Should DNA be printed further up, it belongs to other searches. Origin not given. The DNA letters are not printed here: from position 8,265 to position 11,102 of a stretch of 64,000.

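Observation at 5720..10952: yeaH-spoVR-prkA stress module in non-canonical order with an 845-aa PrkA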

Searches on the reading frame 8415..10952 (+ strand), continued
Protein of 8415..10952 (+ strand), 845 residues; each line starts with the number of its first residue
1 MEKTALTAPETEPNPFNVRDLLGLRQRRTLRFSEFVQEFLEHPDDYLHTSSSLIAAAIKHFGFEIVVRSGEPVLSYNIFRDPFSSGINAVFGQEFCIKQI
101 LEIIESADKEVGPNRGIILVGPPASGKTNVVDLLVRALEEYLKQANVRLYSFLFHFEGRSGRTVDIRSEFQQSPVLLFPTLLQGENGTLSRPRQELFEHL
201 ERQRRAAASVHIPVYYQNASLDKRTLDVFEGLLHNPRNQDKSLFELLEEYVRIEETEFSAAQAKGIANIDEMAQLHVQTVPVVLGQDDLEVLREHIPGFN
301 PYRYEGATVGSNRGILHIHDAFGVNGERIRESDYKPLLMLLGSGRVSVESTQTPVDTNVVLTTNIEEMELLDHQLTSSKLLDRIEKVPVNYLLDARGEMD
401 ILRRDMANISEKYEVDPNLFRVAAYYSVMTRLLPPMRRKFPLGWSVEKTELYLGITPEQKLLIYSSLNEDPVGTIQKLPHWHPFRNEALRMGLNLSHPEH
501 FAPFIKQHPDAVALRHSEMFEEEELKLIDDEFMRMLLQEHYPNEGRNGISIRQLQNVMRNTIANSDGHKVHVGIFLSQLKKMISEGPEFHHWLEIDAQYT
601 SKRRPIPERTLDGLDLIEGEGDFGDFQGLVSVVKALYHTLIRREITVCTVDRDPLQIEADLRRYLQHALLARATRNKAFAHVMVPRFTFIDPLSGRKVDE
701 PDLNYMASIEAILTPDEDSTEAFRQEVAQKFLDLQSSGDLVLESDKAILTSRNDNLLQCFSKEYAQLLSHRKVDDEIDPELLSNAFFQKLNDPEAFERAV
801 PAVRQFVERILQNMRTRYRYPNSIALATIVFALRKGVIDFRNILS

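Call 59: find_homologous_proteins(query=L010:3140-5302:+, max_evalue=1e-10)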
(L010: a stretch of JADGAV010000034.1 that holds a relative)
Query L010:3140-5302:+ (721 aa): 1157 proteins with E <= 1e-10 among 8000 candidates; the best 120 are listed.
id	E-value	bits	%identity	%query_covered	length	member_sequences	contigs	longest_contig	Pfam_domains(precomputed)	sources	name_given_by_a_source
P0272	0.0e+0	1647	100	100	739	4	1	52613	PF06798.18,PF08298.18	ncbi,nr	ncbi:MAG: hypothetical protein HQM13_20095 [SAR324 cluster bacterium]|nr:hypothetical protein [SAR32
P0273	0.0e+0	1528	92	100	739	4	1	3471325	PF06798.18,PF08298.18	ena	-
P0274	0.0e+0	1524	91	100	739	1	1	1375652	PF06798.18,PF08298.18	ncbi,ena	-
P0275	0.0e+0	1522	91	100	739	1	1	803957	PF06798.18,PF08298.18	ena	-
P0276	0.0e+0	1519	91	100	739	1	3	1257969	PF06798.18,PF08298.18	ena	-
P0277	0.0e+0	1518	91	100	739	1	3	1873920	PF06798.18,PF08298.18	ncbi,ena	-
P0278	0.0e+0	1517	91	100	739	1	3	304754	PF06798.18,PF08298.18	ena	-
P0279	0.0e+0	1504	89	100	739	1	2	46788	PF06798.18,PF08298.18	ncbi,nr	ncbi:MAG: hypothetical protein HQM14_11740 [SAR324 cluster bacterium]|nr:hypothetical protein [SAR32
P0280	0.0e+0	1481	88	100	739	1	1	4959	PF06798.18,PF08298.18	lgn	-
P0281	0.0e+0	1469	88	100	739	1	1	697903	PF06798.18,PF08298.18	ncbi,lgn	-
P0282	0.0e+0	1390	81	100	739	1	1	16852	PF06798.18,PF08298.18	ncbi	ncbi:hypothetical protein WDW89_20875 [Deltaproteobacteria bacterium TL4]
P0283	0.0e+0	1389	81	100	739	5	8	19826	PF06798.18,PF08298.18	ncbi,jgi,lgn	ncbi:MAG: hypothetical protein ACO4AU_13815 [bacterium]|jgi:serine protein kinase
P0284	0.0e+0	1380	82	100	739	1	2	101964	PF06798.18,PF08298.18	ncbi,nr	ncbi:MAG: hypothetical protein HQM12_04660 [SAR324 cluster bacterium]|nr:hypothetical protein [SAR32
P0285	0.0e+0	1376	81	100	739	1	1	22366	PF06798.18,PF08298.18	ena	-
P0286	0.0e+0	1375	81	100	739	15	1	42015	PF06798.18,PF08298.18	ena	-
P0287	0.0e+0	1374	81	100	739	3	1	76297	PF06798.18,PF08298.18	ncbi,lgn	-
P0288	0.0e+0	1373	81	100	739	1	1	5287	PF06798.18,PF08298.18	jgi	-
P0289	0.0e+0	1371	80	100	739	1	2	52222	PF06798.18,PF08298.18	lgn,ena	-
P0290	0.0e+0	1370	80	100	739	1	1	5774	PF06798.18,PF08298.18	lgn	-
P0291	0.0e+0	1369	81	100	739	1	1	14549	PF06798.18,PF08298.18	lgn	-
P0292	0.0e+0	1365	80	100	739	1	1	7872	PF06798.18,PF08298.18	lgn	-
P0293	0.0e+0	1362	81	100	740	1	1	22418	PF06798.18,PF08298.18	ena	-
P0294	0.0e+0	1362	80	100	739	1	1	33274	PF06798.18,PF08298.18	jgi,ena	-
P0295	0.0e+0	1361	80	100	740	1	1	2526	PF06798.18,PF08298.18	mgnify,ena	mgnify:CR=1 FL=1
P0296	0.0e+0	1361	80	100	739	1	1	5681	PF06798.18,PF08298.18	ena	-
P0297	0.0e+0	1361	80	100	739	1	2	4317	PF06798.18,PF08298.18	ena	-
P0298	0.0e+0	1359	80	100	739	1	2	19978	PF06798.18,PF08298.18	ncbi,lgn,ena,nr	ncbi:MAG: hypothetical protein QNK37_30295 [Acidobacteriota bacterium]|nr:hypothetical protein [Acid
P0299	0.0e+0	1358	80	100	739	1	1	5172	PF06798.18,PF08298.18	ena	-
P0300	0.0e+0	1357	79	100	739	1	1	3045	PF06798.18,PF08298.18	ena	-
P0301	0.0e+0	1356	80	100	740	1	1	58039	PF06798.18,PF08298.18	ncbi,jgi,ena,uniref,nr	ncbi:MAG: hypothetical protein COB67_01940 [SAR324 cluster bacterium]|uniref:PrkA AAA domain-contain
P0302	0.0e+0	1356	81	100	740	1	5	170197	PF06798.18,PF08298.18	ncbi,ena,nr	ncbi:MAG: hypothetical protein HOD92_07410 [Deltaproteobacteria bacterium]|nr:hypothetical protein [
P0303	0.0e+0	1356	81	100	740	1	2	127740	PF06798.18,PF08298.18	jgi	jgi:serine protein kinase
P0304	0.0e+0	1356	79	100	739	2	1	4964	PF06798.18,PF08298.18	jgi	-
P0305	0.0e+0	1355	79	100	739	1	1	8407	PF06798.18,PF08298.18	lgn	-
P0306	0.0e+0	1354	81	100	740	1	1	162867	PF06798.18,PF08298.18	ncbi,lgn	-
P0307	0.0e+0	1354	79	100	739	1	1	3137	PF06798.18,PF08298.18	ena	-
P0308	0.0e+0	1354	79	100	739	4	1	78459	PF06798.18,PF08298.18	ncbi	-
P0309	0.0e+0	1354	79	100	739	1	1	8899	PF06798.18,PF08298.18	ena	-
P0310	0.0e+0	1354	79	100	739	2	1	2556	PF06798.18,PF08298.18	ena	-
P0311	0.0e+0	1353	79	100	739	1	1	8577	PF06798.18,PF08298.18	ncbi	ncbi:MAG: hypothetical protein ACO30K_04900 [bacterium]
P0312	0.0e+0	1352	80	100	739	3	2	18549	PF06798.18,PF08298.18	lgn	-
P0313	0.0e+0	1352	80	100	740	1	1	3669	PF06798.18,PF08298.18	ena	-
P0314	0.0e+0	1352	79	100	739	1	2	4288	PF06798.18,PF08298.18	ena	-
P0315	0.0e+0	1352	79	100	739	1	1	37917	PF06798.18,PF08298.18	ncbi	-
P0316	0.0e+0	1352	79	100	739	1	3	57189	PF06798.18,PF08298.18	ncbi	-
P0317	0.0e+0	1352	79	100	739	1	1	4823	PF06798.18,PF08298.18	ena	-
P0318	0.0e+0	1351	79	100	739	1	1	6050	PF06798.18,PF08298.18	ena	-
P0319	0.0e+0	1351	79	100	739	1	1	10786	PF06798.18,PF08298.18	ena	-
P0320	0.0e+0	1351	79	100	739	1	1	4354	PF06798.18,PF08298.18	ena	-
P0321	0.0e+0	1351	79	100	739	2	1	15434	PF06798.18,PF08298.18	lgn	-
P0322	0.0e+0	1351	78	100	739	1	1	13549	PF06798.18,PF08298.18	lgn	-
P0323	0.0e+0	1350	79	100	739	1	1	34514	PF06798.18,PF08298.18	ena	-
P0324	0.0e+0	1350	79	100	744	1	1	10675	PF06798.18,PF08298.18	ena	-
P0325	0.0e+0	1350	79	100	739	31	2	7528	PF06798.18,PF08298.18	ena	-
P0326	0.0e+0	1350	80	100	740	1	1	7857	PF06798.18,PF08298.18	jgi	jgi:serine protein kinase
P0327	0.0e+0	1350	79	100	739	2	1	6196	PF06798.18,PF08298.18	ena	-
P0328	0.0e+0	1349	79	100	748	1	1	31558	PF06798.18,PF08298.18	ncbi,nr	ncbi:MAG: hypothetical protein KDC71_06750 [Acidobacteria bacterium]|nr:hypothetical protein [Acidob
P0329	0.0e+0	1348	79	100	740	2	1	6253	PF06798.18,PF08298.18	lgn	-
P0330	0.0e+0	1348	79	100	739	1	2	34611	PF06798.18,PF08298.18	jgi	-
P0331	0.0e+0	1348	79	100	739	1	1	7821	PF06798.18,PF08298.18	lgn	-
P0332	0.0e+0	1347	79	100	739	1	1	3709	PF06798.18,PF08298.18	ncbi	-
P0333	0.0e+0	1347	80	100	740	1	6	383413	PF06798.18,PF08298.18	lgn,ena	-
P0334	0.0e+0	1347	78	100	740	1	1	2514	PF06798.18,PF08298.18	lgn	-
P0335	0.0e+0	1347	79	100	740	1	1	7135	PF06798.18,PF08298.18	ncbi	-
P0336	0.0e+0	1347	80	100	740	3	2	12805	PF06798.18,PF08298.18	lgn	-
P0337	0.0e+0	1347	79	100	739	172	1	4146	PF06798.18,PF08298.18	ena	-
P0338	0.0e+0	1346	79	100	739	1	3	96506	PF06798.18,PF08298.18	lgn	-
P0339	0.0e+0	1346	79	100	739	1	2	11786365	PF06798.18,PF08298.18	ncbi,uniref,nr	ncbi:AAA-PrkA domain-containing protein [Sulfidibacter corallicola]|uniref:PrkA AAA domain-containin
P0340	0.0e+0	1345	80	100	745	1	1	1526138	PF06798.18,PF08298.18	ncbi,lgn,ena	-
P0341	0.0e+0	1345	79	100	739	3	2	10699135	PF06798.18,PF08298.18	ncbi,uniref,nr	ncbi:hypothetical protein [Acanthopleuribacter pedis]|uniref:PrkA AAA domain-containing protein n=1 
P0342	0.0e+0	1344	79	100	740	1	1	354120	PF06798.18,PF08298.18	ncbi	-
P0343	0.0e+0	1344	79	100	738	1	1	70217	PF06798.18,PF08298.18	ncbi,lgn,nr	ncbi:MAG: hypothetical protein JW969_11480 [Spirochaetales bacterium]|nr:hypothetical protein [Spiro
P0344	0.0e+0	1344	79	100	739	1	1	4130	PF06798.18,PF08298.18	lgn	-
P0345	0.0e+0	1344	79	100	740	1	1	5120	PF06798.18,PF08298.18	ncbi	-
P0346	0.0e+0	1343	79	100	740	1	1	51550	PF06798.18,PF08298.18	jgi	-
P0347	0.0e+0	1343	79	100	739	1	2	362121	PF06798.18,PF08298.18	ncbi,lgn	-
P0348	0.0e+0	1342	79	100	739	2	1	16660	PF06798.18,PF08298.18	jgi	jgi:serine protein kinase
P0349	0.0e+0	1341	79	100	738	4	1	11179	PF06798.18,PF08298.18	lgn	-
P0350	0.0e+0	1341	79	100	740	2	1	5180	PF06798.18,PF08298.18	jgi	jgi:serine protein kinase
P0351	0.0e+0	1340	79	100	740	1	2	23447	PF06798.18,PF08298.18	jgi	jgi:serine protein kinase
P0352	0.0e+0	1340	78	100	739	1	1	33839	PF06798.18,PF08298.18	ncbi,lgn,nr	ncbi:MAG: hypothetical protein JXJ04_00475 [Spirochaetales bacterium]|nr:hypothetical protein [Spiro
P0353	0.0e+0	1339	79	100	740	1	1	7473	PF06798.18,PF08298.18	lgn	-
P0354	0.0e+0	1338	80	100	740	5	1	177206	PF06798.18,PF08298.18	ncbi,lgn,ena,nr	ncbi:hypothetical protein KJ966_13675 [bacterium]|nr:hypothetical protein [bacterium]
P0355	0.0e+0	1336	78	100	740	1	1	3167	PF06798.18,PF08298.18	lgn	-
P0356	0.0e+0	1336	78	100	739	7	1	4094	PF06798.18,PF08298.18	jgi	jgi:serine protein kinase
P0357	0.0e+0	1336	79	100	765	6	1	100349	PF06798.18,PF08298.18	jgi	jgi:serine protein kinase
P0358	0.0e+0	1335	79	100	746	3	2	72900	PF06798.18,PF08298.18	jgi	jgi:serine protein kinase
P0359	0.0e+0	1335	78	100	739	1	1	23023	PF06798.18,PF08298.18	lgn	-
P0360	0.0e+0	1334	78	100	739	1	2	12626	PF06798.18,PF08298.18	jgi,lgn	-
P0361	0.0e+0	1334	79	100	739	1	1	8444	PF06798.18,PF08298.18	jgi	-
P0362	0.0e+0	1334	79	100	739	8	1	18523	PF06798.18,PF08298.18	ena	-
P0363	0.0e+0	1334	79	100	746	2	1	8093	PF06798.18,PF08298.18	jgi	-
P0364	0.0e+0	1333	79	100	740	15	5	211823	PF06798.18,PF08298.18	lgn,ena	-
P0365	0.0e+0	1332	78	100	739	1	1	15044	PF06798.18,PF08298.18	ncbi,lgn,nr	ncbi:MAG: hypothetical protein JXB88_21285 [Spirochaetales bacterium]|nr:hypothetical protein [Spiro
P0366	0.0e+0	1331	79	100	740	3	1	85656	PF06798.18,PF08298.18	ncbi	-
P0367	0.0e+0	1331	78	100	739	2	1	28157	PF06798.18,PF08298.18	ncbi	-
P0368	0.0e+0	1331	78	100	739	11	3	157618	PF06798.18,PF08298.18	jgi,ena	-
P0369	0.0e+0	1331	78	100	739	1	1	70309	PF06798.18,PF08298.18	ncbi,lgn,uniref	ncbi:hypothetical protein MNBD_GAMMA26-270 [hydrothermal vent metagenome]|uniref:PrkA AAA domain-con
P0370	0.0e+0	1331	79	100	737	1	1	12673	PF06798.18,PF08298.18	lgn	-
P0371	0.0e+0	1330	78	100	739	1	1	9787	PF06798.18,PF08298.18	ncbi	-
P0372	0.0e+0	1329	79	100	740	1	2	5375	PF06798.18,PF08298.18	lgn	-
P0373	0.0e+0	1328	78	100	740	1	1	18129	PF06798.18,PF08298.18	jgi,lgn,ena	-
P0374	0.0e+0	1327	79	100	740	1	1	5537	PF06798.18,PF08298.18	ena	-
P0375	0.0e+0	1327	78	100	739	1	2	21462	PF06798.18,PF08298.18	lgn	-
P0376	0.0e+0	1327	77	100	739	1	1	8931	PF06798.18,PF08298.18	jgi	jgi:serine protein kinase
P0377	0.0e+0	1325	84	92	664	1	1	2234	PF06798.18,PF08298.18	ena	-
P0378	0.0e+0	1324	78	100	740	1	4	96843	PF06798.18,PF08298.18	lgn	-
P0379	0.0e+0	1324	77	100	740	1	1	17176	PF06798.18,PF08298.18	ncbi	-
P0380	0.0e+0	1322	78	100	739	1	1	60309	PF06798.18,PF08298.18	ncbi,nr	ncbi:MAG: hypothetical protein L3J26_04180 [Candidatus Polarisedimenticolaceae bacterium]|nr:hypothe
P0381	0.0e+0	1322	78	100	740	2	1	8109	PF06798.18,PF08298.18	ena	-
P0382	0.0e+0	1321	77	100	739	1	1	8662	PF06798.18,PF08298.18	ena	-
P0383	0.0e+0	1321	78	100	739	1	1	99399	PF06798.18,PF08298.18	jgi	jgi:serine protein kinase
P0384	0.0e+0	1320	77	100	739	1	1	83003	PF06798.18,PF08298.18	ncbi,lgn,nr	ncbi:MAG: hypothetical protein JW881_05220 [Spirochaetales bacterium]|nr:hypothetical protein [Spiro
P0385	0.0e+0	1320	77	100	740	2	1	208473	PF06798.18,PF08298.18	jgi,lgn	-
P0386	0.0e+0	1320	77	100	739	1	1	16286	PF06798.18,PF08298.18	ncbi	-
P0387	0.0e+0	1319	76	100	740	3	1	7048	PF06798.18,PF08298.18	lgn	-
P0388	0.0e+0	1319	77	100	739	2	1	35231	PF06798.18,PF08298.18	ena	-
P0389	0.0e+0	1318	77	100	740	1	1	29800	PF06798.18,PF08298.18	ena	-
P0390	0.0e+0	1318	77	100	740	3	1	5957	PF06798.18,PF08298.18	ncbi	ncbi:MAG: hypothetical protein ACYDA8_12420 [Deferrisomatales bacterium]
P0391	0.0e+0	1318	78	100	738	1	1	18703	PF06798.18,PF08298.18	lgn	-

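Call 60: find_encoding_contigs(protein=P0343, flank=6000, max_places=2)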
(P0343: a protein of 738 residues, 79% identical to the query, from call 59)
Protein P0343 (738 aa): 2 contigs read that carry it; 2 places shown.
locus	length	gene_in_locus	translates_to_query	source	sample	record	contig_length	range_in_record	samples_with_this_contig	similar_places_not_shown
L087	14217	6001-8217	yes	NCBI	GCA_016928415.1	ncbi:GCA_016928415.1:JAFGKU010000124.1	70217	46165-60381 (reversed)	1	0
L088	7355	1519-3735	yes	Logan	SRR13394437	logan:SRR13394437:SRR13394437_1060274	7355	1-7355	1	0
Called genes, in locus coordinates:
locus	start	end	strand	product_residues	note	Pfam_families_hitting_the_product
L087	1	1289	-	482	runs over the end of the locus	PF01731:Arylesterase (faint), PF21783:YNCE (faint), PF08308:PEGA (weak), PF02239:Cytochrom_D1 (faint), PF23393:Beta-prop_WDR90_POC16_2nd (faint), PF23414:Beta-prop_EML_2 (faint), PF25174:Beta-prop_THOC3 (weak), PF10282:Lactonase (weak), +2 more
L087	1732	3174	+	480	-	PF02397:Bac_transf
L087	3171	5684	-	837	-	PF01343:Peptidase_S49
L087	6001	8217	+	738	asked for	PF08298:AAA_PrkA, PF06798:PrkA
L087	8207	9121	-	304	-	PF00892:EamA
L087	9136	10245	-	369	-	PF00072:Response_reg, PF01339:CheB_methylest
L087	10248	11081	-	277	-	PF03705:CheR_N, PF01739:CheR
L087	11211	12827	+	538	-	PF06418:CTP_synth_N, PF00117:GATase, PF07722:Peptidase_C26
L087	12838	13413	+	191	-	PF06835:LptC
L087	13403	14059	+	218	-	PF03968:LptD_N (weak)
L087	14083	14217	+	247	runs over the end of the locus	PF00005:ABC_tran, PF13304:AAA_21 (faint)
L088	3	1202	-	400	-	?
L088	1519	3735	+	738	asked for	PF08298:AAA_PrkA, PF06798:PrkA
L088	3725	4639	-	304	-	PF00892:EamA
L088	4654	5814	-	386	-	PF00072:Response_reg, PF01339:CheB_methylest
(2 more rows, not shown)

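Call 61: find_encoding_contigs(protein=P0352, flank=6000, max_places=2)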
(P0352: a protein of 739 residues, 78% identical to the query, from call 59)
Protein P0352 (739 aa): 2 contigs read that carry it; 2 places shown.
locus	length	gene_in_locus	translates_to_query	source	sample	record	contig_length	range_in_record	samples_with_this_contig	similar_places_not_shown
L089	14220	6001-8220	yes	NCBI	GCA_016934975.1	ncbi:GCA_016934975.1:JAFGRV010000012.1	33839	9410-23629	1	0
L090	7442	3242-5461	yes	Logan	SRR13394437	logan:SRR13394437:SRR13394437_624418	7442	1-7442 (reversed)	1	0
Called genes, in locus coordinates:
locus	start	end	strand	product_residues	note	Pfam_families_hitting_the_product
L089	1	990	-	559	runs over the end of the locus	PF05935:Arylsulfotrans, PF14269:Arylsulfotran_2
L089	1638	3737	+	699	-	PF01663:Phosphodiest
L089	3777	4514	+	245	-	PF01507:PAPS_reduct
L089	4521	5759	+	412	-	PF00009:GTP_EFTU, PF22594:GTP-eEF1A_C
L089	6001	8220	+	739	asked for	PF08298:AAA_PrkA, PF06798:PrkA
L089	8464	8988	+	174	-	PF01797:Y1_Tnp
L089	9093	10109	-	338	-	PF00160:Pro_isomerase, PF00254:FKBP_C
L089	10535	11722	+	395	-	PF01837:HcyBio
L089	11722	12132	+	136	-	PF09383:NIL, PF13237:Fer4_10, PF00037:Fer4, PF12837:Fer4_6 (weak), PF14697:Fer4_21 (weak), PF12838:Fer4_7, PF13187:Fer4_9 (weak), PF00037:Fer4 (weak), +5 more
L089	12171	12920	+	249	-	PF27030:AbpE_bact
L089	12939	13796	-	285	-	PF23023:Anti-Pycsar_Apyc1, PF00753:Lactamase_B, PF12706:Lactamase_B_2 (faint)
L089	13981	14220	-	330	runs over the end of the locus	PF01408:GFO_IDH_MocA, PF03447:NAD_binding_3 (weak)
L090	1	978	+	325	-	?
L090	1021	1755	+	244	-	PF01507:PAPS_reduct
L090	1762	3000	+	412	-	PF00009:GTP_EFTU, PF22594:GTP-eEF1A_C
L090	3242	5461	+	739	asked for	PF08298:AAA_PrkA, PF06798:PrkA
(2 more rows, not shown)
